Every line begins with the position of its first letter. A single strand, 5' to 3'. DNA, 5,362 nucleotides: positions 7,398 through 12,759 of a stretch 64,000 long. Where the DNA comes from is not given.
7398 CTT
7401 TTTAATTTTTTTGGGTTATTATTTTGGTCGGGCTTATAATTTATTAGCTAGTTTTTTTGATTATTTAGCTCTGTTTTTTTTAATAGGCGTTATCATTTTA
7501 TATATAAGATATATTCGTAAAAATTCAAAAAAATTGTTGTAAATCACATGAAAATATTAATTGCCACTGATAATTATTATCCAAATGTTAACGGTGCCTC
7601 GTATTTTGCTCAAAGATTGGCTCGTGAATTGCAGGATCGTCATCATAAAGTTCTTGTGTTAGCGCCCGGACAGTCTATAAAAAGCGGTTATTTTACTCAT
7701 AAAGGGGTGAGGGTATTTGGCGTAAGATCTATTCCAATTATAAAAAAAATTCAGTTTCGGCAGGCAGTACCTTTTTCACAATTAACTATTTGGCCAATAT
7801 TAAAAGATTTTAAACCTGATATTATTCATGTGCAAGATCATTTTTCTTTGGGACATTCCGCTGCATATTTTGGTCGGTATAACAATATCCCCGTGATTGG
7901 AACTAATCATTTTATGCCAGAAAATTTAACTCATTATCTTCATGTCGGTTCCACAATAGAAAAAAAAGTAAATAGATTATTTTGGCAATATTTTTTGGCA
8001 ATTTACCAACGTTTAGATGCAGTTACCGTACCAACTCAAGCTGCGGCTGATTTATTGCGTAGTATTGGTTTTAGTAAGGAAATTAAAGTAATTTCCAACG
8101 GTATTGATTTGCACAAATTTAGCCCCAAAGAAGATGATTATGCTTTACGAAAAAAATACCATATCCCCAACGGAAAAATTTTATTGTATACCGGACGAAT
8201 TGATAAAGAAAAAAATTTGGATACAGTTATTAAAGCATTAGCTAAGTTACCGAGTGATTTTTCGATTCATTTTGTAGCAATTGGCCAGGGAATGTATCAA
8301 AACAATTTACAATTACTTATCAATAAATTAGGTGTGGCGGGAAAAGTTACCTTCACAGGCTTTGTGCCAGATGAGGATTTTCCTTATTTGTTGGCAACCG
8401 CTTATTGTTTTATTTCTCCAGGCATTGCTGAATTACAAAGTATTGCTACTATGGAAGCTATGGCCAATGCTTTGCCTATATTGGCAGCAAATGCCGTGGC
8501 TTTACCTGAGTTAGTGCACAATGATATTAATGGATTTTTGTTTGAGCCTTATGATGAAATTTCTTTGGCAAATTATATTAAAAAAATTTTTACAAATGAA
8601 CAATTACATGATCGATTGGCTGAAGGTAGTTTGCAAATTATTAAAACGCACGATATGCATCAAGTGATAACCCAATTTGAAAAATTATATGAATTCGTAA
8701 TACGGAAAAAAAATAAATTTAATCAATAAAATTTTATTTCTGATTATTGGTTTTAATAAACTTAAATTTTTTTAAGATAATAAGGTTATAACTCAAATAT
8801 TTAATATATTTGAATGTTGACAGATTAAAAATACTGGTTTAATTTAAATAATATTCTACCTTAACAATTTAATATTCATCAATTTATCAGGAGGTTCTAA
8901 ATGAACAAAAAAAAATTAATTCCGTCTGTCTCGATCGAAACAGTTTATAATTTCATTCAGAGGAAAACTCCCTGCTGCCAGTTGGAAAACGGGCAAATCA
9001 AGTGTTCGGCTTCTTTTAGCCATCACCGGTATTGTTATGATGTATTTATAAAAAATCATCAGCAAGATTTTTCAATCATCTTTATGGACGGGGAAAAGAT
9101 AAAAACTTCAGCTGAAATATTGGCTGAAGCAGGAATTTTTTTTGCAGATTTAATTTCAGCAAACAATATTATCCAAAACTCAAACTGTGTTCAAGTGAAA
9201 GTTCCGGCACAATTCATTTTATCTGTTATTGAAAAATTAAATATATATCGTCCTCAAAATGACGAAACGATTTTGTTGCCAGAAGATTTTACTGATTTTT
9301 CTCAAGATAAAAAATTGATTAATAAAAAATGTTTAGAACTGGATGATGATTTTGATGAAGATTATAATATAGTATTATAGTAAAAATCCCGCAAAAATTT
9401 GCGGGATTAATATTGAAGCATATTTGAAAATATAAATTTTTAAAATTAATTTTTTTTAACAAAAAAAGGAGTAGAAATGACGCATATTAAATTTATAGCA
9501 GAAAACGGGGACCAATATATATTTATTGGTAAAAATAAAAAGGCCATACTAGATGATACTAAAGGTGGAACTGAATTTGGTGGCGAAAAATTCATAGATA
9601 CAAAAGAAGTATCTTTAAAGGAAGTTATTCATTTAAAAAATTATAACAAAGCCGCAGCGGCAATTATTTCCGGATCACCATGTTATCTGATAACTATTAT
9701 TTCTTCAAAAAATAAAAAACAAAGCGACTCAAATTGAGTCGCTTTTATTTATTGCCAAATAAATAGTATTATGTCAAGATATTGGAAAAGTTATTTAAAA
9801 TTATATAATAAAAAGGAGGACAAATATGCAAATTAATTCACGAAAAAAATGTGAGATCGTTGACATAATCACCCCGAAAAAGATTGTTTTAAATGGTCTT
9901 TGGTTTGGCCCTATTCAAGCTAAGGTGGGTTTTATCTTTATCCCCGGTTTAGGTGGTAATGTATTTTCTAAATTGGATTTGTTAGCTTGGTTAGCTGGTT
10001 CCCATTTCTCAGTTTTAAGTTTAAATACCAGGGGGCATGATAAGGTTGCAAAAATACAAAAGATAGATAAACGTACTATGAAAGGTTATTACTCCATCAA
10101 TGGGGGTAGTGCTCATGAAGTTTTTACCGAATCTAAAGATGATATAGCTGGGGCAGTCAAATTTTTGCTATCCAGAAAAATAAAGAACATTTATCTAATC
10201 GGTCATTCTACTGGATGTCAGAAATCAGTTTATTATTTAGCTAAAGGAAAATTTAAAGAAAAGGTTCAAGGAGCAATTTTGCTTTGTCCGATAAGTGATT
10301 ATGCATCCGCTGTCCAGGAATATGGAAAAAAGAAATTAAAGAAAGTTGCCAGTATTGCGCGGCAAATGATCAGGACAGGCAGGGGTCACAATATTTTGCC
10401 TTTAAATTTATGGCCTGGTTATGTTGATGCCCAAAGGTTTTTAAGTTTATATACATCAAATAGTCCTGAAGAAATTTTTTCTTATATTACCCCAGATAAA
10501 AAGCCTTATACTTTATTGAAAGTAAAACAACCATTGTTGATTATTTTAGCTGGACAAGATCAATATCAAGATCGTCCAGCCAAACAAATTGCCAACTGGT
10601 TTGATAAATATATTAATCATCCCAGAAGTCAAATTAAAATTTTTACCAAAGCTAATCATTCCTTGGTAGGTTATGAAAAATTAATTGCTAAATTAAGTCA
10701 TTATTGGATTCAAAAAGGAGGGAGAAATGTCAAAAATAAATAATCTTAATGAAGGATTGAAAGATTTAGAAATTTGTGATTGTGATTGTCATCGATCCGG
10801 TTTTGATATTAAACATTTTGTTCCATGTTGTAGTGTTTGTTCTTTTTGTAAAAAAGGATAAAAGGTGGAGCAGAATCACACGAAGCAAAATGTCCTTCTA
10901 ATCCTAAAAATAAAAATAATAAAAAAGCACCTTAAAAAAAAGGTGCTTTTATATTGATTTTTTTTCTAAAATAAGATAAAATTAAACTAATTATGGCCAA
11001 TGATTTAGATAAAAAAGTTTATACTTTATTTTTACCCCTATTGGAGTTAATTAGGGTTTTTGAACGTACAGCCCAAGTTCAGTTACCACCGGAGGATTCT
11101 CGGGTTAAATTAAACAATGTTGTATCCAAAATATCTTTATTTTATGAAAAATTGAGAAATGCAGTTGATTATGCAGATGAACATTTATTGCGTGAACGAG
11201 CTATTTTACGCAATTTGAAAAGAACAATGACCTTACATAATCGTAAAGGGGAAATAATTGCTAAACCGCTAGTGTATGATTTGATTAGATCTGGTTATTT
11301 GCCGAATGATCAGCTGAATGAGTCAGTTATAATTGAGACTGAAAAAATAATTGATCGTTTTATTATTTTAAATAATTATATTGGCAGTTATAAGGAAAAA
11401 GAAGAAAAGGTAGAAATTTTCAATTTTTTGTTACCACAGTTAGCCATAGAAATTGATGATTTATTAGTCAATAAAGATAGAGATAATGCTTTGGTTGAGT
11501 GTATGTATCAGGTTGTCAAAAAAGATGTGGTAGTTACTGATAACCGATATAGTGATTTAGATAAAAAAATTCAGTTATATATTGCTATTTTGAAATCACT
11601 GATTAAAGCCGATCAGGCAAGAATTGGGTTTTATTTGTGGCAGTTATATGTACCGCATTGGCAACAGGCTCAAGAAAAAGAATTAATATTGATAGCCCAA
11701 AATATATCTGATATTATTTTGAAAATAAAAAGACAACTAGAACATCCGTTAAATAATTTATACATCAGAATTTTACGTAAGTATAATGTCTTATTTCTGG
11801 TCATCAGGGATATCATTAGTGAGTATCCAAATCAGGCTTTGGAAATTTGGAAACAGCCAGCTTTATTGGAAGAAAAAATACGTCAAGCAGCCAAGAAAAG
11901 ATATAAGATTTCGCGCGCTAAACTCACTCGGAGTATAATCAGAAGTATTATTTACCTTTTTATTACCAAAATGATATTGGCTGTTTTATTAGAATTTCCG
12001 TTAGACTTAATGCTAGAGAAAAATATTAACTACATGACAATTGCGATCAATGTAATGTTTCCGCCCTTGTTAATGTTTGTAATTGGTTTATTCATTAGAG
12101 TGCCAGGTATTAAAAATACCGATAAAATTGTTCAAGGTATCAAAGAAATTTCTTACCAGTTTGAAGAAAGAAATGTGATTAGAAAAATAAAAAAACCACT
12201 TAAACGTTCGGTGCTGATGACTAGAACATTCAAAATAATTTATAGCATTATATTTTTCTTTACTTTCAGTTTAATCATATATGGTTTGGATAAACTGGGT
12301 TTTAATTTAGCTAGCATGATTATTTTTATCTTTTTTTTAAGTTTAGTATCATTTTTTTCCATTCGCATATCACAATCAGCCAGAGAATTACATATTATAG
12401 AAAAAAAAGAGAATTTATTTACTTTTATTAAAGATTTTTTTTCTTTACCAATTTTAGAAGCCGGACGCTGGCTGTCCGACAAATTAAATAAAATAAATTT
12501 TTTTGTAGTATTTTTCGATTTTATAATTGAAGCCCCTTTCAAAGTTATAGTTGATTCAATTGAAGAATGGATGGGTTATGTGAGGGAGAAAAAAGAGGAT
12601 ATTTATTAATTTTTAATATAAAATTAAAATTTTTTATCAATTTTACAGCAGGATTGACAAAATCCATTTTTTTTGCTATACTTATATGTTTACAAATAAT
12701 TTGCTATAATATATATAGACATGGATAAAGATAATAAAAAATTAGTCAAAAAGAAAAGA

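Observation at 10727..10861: Unannotated 44-aa Cys-rich peptide ORF translationally embedded in the 3' end of the hydrolase gene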

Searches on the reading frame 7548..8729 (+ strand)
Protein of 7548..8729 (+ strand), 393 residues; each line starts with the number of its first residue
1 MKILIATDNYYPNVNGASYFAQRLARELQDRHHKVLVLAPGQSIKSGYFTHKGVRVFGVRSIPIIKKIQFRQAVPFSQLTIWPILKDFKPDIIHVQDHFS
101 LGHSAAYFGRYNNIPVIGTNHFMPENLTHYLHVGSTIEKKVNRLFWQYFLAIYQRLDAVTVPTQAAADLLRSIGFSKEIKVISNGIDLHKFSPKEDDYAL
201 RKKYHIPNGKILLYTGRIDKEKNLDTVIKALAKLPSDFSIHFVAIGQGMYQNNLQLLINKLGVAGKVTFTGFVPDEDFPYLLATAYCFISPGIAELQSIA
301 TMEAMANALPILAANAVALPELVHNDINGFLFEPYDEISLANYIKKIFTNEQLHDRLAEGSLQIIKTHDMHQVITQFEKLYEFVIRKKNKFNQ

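Call 3: search_protein_families(library=pfam, proteins=[window:7548-8729:+], max_evalue=1)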
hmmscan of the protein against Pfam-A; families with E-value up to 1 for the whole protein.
window:7548-8729:+ (393 aa): 8 families
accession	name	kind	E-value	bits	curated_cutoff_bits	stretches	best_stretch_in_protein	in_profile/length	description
PF00534.26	Glycos_transf_1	-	1e-34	120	26.4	1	201-359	6-167/172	Glycosyl transferases group 1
PF13439.12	Glyco_transf_4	-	3.2e-30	105.8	28.5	1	14-189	1-169/170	Glycosyltransferase Family 4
PF13692.12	Glyco_trans_1_4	-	1.2e-26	94.1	27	1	210-350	2-142/142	Glycosyl transferases group 1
PF13579.12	Glyco_trans_4_4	-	1.1e-17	65.3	29.7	1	16-185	2-158/158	Glycosyl transferase 4-like domain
PF13477.12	Glyco_trans_4_2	-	8.6e-07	29.6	23.4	1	15-121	7-107/139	Glycosyl transferase 4-like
PF20706.3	GT4-conflict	-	0.00095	18.7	26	1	184-322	170-319/385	Family 4 Glycosyltransferase in conflict systems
PF08323.17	Glyco_transf_5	-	0.0035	17.5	22.7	1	2-48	1-50/239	Starch synthase catalytic domain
PF09831.14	DUF2058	-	0.028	15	25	1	342-375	99-132/174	Uncharacterized protein conserved in bacteria (DUF2058)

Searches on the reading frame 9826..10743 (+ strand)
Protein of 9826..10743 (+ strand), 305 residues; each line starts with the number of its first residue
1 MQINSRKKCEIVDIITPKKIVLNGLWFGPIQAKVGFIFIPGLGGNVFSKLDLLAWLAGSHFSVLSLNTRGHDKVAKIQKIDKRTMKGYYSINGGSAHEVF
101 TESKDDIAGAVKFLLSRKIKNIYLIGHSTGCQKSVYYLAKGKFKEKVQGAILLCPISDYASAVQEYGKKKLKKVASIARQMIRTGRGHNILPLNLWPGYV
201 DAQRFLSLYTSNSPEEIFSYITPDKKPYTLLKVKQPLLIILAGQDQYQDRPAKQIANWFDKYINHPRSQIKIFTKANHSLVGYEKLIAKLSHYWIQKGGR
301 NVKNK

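Call 3: search_protein_families(library=pfam, proteins=[window:9826-10743:+], max_evalue=1)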
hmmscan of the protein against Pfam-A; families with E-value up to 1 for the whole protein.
window:9826-10743:+ (305 aa): 9 families
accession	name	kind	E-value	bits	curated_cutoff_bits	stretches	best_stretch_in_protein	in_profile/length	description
PF08538.16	DUF1749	-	1.9e-23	83.5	24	1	103-279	83-277/299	Protein of unknown function (DUF1749)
PF12146.15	Hydrolase_4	-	7.1e-09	35.7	27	1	37-177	8-133/239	Serine aminopeptidase, S33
PF00561.26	Abhydrolase_1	-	9.1e-09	35.8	25.8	1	36-160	3-106/245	alpha/beta hydrolase fold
PF12697.13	Abhydrolase_6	-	6e-07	30.8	26.3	1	37-279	2-205/217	Alpha/beta hydrolase family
PF06821.19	Ser_hydrolase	-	9.8e-06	26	22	1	108-159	43-94/172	Serine hydrolase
PF10230.15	LIDHydrolase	-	7.5e-05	23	27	1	55-158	24-122/262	Lipid-droplet associated hydrolase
PF06028.17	DUF915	-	0.00018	21.4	22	1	34-142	12-125/255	Alpha/beta hydrolase of unknown function (DUF915)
PF01738.24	DLH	-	0.0045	17.1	21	1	224-280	133-188/217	Dienelactone hydrolase family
PF12048.14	DUF3530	-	0.0097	15.7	29.8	1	103-145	178-219/310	Protein of unknown function (DUF3530)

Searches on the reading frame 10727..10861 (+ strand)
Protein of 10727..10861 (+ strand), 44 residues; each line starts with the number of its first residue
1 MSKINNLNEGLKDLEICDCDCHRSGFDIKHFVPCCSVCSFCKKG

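Call 3: search_protein_families(library=pfam, proteins=[window:10727-10858:+], max_evalue=1)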
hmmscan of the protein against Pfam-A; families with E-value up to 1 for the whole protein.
seq(44 aa): 0 families

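Call 8: find_encoding_contigs(protein=window:10727-10861:+, flank=8000)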
Protein window:10727-10861:+ (44 aa): 8 contigs read that carry it; 3 places shown.
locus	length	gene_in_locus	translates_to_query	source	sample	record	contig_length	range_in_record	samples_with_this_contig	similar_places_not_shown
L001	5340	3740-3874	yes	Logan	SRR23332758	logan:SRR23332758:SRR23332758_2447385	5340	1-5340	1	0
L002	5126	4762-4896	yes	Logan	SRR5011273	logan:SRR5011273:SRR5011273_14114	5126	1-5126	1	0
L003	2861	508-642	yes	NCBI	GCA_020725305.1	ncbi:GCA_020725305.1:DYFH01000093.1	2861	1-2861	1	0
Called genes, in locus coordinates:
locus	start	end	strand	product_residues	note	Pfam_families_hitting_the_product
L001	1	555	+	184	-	?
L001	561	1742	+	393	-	PF13477:Glyco_trans_4_2 (weak), PF13439:Glyco_transf_4, PF13579:Glyco_trans_4_4, PF00534:Glycos_transf_1, PF13692:Glyco_trans_1_4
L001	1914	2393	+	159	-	-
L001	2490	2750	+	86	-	-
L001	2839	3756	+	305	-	PF00561:Abhydrolase_1, PF12146:Hydrolase_4 (weak), PF12697:Abhydrolase_6 (weak), PF08538:DUF1749, PF06821:Ser_hydrolase (faint)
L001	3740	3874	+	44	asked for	-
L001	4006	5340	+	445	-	?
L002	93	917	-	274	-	PF03096:Ndr (weak), PF12146:Hydrolase_4, PF00561:Abhydrolase_1, PF12697:Abhydrolase_6, PF00561:Abhydrolase_1 (weak)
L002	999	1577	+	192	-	PF09335:VTT_dom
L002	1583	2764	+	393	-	PF13477:Glyco_trans_4_2 (weak), PF13439:Glyco_transf_4, PF13579:Glyco_trans_4_4, PF00534:Glycos_transf_1, PF13692:Glyco_trans_1_4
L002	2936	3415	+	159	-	-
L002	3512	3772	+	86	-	-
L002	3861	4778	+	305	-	PF00561:Abhydrolase_1, PF12146:Hydrolase_4 (weak), PF12697:Abhydrolase_6 (weak), PF08538:DUF1749, PF06821:Ser_hydrolase (faint)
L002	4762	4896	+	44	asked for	-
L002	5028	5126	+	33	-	?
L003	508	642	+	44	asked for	-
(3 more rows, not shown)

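Call 54: list_cluster_members(proteins=[window:10727-10858:+, window:9826-10740:+, window:10993-12606:+, window:40507-43326:-])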
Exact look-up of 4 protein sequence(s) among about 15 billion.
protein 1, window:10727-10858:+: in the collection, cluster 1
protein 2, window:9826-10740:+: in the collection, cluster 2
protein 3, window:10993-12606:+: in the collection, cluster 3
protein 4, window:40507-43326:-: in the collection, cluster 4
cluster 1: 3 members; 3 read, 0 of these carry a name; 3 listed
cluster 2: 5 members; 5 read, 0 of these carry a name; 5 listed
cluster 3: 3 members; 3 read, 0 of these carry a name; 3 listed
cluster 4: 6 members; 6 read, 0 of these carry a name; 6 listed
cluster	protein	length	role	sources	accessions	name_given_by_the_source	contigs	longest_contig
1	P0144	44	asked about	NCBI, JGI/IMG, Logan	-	-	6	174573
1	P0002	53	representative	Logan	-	-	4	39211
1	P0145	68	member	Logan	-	-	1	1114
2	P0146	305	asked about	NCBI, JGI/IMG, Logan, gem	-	-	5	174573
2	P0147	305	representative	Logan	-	-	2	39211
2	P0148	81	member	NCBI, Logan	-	-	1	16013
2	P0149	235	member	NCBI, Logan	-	-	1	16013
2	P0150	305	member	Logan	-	-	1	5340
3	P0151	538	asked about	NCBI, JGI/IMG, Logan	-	-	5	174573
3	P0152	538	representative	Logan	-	-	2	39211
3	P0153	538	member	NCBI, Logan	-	-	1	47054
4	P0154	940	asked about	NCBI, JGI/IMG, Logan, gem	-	-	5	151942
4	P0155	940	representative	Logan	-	-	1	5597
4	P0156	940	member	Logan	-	-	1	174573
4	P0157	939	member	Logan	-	-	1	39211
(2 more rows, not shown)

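Call 56: find_encoding_contigs(protein=P0145, flank=3000)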
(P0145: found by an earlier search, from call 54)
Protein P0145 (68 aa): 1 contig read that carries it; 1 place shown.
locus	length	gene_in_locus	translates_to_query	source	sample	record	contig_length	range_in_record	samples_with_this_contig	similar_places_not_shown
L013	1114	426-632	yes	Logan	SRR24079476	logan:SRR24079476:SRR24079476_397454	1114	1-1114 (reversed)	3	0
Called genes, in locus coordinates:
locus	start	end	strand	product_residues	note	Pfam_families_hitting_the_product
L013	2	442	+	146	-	?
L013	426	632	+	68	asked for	-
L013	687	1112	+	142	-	?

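Call 92: predict_structure(alignment_id=A5)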
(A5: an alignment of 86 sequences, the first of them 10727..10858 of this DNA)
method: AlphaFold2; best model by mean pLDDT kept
length: 44 residues; sequences in the alignment: 86
mean_pLDDT: 56.6   pTM: 0.23
mean pLDDT of the five models: 56.6, 55.8, 54.3, 52.2, 51.2
residues with pLDDT >= 90: 0; 70-90: 0; 50-70: 39; < 50: 5
segments of 3 or more residues with pLDDT < 50: none
pLDDT, mean of each block of 10 residues (from residue 1): 52 56 59 58 62
secondary structure: DSSP gave nothing for this model
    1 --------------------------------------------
elements in order:

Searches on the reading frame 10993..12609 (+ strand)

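Call 3: search_protein_families(library=pfam, proteins=[window:10993-12609:+], max_evalue=1)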
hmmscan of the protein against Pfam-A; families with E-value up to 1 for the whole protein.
window:10993-12609:+ (538 aa): 1 family
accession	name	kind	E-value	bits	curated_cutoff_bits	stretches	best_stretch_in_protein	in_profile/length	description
PF11026.13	DUF2721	-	0.85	10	28.3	1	392-455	46-110/129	Protein of unknown function (DUF2721)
